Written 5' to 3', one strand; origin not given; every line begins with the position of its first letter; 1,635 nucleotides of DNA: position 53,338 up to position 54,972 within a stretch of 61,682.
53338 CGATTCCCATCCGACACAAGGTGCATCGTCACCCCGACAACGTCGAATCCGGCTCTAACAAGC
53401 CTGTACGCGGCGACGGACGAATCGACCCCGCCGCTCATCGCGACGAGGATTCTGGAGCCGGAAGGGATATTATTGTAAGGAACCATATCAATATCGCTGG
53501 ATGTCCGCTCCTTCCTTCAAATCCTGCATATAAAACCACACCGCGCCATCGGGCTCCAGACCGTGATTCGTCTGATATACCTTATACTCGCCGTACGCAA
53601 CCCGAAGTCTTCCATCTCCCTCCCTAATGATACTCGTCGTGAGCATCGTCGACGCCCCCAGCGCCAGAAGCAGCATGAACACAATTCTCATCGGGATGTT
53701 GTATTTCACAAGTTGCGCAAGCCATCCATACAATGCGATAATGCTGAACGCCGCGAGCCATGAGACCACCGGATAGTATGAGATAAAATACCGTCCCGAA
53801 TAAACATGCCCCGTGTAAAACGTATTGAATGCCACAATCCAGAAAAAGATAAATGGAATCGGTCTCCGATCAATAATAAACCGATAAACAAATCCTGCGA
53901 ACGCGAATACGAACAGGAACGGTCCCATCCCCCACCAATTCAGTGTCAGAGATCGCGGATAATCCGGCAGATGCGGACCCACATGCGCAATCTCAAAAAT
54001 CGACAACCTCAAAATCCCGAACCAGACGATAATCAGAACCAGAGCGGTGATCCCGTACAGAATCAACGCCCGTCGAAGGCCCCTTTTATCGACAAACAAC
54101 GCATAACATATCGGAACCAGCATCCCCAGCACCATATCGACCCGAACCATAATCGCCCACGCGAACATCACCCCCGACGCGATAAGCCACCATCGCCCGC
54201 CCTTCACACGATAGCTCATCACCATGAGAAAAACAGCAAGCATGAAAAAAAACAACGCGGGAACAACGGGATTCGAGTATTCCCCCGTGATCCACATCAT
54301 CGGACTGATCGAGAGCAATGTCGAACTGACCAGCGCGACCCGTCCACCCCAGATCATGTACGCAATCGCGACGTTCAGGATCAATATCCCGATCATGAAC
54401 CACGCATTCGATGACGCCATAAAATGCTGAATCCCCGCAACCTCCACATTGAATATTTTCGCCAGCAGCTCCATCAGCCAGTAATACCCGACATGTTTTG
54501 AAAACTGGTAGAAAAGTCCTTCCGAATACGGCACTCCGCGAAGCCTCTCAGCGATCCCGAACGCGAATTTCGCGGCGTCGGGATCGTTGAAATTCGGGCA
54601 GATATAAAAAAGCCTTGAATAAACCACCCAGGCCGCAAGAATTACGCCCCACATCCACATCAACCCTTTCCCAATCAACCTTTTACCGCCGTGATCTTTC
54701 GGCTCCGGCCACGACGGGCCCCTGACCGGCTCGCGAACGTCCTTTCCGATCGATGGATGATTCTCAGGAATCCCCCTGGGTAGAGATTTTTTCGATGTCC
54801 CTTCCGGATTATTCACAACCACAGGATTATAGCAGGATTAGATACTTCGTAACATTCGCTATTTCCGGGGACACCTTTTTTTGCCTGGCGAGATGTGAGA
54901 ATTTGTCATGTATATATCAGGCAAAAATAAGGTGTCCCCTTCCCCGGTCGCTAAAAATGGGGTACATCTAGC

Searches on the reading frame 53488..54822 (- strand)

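Call 65: search_protein_families(library=pfam, proteins=[window:53488-54822:-], max_evalue=0.00001)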
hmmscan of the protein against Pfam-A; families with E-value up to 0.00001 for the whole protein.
window:53488-54822:- (444 aa): 1 family
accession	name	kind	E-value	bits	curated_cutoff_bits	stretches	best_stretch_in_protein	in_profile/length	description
PF13231.12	PMT_2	-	5.7e-07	30.3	26.1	1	113-266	6-154/160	Dolichyl-phosphate-mannose-protein mannosyltransferase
